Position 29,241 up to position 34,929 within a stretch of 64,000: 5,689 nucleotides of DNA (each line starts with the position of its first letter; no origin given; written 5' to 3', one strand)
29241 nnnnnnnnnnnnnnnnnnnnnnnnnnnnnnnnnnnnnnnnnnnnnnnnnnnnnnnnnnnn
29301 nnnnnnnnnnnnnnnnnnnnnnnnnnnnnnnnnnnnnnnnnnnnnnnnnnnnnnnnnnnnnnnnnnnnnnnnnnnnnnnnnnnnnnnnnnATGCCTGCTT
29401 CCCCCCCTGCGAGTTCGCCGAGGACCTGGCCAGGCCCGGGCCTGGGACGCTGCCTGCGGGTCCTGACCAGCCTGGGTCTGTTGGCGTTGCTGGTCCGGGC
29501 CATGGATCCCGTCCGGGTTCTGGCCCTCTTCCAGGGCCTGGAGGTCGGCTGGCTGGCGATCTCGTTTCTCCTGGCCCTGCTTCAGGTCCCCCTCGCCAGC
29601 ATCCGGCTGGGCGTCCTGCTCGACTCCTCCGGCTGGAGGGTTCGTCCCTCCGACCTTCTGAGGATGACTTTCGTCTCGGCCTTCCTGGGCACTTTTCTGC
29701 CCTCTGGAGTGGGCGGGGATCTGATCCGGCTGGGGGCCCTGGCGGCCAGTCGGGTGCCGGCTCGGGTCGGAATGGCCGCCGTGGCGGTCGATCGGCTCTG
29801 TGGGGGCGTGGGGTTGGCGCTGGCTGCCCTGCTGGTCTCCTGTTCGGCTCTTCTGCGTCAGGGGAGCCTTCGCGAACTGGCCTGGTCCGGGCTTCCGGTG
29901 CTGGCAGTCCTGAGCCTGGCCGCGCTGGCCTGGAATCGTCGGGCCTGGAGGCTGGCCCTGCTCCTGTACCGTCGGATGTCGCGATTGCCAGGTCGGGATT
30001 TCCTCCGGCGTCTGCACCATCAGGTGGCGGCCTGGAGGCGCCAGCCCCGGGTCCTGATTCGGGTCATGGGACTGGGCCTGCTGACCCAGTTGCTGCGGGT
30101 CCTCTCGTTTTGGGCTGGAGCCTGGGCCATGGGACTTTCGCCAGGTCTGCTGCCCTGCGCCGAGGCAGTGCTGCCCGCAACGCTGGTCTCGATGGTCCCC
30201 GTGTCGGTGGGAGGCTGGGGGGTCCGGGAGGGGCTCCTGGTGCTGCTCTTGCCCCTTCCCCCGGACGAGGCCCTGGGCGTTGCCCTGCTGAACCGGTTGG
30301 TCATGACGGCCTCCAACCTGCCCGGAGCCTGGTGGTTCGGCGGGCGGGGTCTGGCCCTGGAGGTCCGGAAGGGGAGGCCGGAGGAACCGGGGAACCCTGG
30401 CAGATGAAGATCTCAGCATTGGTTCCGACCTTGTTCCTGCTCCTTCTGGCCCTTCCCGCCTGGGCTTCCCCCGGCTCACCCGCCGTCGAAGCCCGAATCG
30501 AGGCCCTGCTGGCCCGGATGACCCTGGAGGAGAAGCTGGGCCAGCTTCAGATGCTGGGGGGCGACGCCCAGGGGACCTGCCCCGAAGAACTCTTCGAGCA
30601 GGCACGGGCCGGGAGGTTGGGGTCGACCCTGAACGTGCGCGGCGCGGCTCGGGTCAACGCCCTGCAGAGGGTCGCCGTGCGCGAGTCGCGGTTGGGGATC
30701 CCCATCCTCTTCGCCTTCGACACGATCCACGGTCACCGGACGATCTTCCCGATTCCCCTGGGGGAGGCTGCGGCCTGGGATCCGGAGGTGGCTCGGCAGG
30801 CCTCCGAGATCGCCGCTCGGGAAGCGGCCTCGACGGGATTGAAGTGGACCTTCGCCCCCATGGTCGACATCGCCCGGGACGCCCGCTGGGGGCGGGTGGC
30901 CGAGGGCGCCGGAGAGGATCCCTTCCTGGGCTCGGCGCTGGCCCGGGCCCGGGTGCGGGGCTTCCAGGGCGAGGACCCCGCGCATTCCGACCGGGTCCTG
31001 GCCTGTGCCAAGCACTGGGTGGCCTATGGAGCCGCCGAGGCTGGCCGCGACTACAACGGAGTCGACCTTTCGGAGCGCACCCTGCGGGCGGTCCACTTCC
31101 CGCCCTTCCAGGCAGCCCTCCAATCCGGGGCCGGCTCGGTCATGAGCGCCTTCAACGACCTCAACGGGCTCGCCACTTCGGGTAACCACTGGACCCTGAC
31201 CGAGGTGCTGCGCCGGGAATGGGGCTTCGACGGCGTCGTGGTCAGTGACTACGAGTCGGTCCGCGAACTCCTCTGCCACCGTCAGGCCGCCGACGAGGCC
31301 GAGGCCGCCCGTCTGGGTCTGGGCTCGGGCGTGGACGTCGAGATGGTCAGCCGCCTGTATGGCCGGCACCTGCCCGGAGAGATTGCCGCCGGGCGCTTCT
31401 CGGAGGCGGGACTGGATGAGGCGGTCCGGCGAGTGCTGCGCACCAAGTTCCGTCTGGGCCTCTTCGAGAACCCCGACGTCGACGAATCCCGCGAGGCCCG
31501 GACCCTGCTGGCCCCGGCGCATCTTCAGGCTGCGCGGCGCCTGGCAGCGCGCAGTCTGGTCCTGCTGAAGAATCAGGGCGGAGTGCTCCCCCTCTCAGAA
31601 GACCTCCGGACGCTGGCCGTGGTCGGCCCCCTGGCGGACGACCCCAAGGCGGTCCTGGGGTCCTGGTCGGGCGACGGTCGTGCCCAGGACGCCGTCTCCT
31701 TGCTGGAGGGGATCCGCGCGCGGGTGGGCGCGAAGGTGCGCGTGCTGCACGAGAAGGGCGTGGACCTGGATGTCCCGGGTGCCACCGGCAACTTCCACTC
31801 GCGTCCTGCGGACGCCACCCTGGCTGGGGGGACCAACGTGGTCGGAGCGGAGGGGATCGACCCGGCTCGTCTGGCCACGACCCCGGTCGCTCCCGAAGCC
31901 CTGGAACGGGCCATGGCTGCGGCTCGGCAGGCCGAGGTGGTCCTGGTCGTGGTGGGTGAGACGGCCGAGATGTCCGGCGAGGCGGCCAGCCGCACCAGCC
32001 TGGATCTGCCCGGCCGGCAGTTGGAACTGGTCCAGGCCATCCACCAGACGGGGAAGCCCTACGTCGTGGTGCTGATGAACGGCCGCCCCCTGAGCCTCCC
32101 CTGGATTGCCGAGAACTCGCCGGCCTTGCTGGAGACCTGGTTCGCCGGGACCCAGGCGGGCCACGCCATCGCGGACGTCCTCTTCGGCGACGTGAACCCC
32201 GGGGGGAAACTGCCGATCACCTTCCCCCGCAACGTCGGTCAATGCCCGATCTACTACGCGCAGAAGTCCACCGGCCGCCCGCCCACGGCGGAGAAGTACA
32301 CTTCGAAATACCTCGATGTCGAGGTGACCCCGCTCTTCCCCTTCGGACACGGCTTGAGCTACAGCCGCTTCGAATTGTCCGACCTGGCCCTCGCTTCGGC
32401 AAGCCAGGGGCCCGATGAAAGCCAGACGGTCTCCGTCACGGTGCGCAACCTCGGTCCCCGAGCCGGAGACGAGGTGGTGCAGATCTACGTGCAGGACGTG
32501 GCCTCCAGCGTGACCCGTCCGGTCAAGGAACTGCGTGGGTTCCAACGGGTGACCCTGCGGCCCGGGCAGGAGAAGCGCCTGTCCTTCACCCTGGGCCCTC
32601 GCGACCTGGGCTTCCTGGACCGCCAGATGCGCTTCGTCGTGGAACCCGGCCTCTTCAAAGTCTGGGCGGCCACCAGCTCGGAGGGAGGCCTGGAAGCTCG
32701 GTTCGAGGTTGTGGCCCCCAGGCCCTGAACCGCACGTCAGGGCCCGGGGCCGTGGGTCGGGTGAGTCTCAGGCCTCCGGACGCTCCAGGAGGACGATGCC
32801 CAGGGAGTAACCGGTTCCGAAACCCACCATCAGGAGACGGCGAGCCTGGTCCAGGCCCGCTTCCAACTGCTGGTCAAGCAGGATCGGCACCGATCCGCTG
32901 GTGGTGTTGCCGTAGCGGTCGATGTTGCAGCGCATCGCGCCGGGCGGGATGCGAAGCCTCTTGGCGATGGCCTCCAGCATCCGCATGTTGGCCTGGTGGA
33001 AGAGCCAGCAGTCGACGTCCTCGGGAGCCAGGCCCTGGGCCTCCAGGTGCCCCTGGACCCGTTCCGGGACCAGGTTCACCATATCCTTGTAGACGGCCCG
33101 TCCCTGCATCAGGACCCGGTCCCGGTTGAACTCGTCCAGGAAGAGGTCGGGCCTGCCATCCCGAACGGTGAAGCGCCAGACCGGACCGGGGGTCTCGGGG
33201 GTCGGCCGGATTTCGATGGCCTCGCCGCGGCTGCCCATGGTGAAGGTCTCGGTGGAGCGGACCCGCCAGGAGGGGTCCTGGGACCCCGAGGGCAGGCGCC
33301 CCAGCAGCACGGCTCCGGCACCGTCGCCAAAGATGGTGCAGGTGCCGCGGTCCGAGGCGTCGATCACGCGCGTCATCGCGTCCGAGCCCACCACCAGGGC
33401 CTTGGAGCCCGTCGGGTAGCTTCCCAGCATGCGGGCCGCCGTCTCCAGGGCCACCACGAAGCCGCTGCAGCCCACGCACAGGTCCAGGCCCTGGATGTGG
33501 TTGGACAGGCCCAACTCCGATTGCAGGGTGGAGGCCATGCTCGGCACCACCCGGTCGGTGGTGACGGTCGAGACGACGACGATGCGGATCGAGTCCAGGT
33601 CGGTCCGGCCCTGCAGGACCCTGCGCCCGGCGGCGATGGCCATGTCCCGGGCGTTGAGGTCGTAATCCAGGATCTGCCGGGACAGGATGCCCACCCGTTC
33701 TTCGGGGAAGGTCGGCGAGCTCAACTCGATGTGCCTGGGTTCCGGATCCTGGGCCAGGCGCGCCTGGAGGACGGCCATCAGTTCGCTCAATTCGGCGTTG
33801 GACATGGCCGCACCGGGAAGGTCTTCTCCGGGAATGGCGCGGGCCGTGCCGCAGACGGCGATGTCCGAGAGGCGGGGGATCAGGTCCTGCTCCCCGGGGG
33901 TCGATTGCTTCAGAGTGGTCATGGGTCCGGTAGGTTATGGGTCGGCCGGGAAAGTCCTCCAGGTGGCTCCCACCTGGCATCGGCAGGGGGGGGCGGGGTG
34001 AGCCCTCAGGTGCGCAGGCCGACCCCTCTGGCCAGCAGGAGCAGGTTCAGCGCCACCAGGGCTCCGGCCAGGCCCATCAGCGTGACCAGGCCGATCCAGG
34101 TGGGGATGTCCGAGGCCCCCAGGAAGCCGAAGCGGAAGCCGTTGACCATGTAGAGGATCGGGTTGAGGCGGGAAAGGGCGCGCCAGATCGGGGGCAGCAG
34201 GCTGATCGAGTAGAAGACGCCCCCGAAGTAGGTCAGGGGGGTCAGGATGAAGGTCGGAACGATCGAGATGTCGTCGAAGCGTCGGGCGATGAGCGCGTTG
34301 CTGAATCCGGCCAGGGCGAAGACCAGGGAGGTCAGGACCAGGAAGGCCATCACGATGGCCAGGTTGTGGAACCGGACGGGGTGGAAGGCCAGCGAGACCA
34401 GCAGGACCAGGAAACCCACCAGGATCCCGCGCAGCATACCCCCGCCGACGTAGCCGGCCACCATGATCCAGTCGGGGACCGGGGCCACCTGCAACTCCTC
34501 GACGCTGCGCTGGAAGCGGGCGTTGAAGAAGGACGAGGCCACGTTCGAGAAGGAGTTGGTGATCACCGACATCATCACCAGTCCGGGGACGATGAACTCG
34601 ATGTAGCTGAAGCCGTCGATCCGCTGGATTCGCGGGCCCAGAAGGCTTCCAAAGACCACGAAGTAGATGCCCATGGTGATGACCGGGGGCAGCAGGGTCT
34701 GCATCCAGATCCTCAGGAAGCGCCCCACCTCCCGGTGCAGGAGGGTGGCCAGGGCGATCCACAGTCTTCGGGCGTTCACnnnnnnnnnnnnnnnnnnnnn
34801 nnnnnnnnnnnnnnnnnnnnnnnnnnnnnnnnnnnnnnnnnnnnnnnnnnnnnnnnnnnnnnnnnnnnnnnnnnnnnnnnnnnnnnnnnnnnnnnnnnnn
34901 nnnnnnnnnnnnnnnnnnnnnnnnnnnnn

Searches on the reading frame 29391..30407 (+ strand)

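Call 6: search_protein_families(library=pfam, proteins=[window:29391-30407:+], max_evalue=0.001)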
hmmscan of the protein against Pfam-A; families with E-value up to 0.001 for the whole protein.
window:29391-30407:+ (338 aa): 1 family
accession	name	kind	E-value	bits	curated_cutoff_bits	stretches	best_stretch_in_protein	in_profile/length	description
PF03706.18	LPG_synthase_TM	-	2.4e-38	132.7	33.4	1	22-306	3-295/302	Lysylphosphatidylglycerol synthase TM region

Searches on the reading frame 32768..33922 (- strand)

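Call 6: search_protein_families(library=pfam, proteins=[window:32768-33922:-], max_evalue=0.001)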
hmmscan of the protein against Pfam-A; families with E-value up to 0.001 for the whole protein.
window:32768-33922:- (384 aa): 4 families
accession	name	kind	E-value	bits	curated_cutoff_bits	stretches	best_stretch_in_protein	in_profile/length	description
PF08541.16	ACP_syn_III_C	-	1.6e-24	86.3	26.6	1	293-380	1-89/90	3-Oxoacyl-[acyl-carrier-protein (ACP)] synthase III C terminal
PF08545.16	ACP_syn_III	-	3.2e-20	72.2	24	1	146-215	1-65/80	3-Oxoacyl-[acyl-carrier-protein (ACP)] synthase III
PF08392.18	FAE1_CUT1_RppA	-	1.1e-05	25.3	27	1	111-219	104-215/290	FAE1/Type III polyketide synthase-like protein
PF00195.25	Chal_sti_synt_N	-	0.00028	20.8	27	1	105-209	115-223/225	Chalcone and stilbene synthases, N-terminal domain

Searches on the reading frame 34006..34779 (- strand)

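Call 6: search_protein_families(library=pfam, proteins=[window:34006-34779:-], max_evalue=0.001)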
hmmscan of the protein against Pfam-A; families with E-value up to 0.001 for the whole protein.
window:34006-34779:- (257 aa): 2 families
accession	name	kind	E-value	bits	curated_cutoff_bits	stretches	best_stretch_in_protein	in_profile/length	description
PF01061.29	ABC2_membrane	-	3.2e-34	118.8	26.9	1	10-219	3-210/211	ABC-2 type transporter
PF12698.13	ABC2_membrane_3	-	5.7e-12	45.8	31.6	1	58-246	159-346/347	ABC-2 family transporter protein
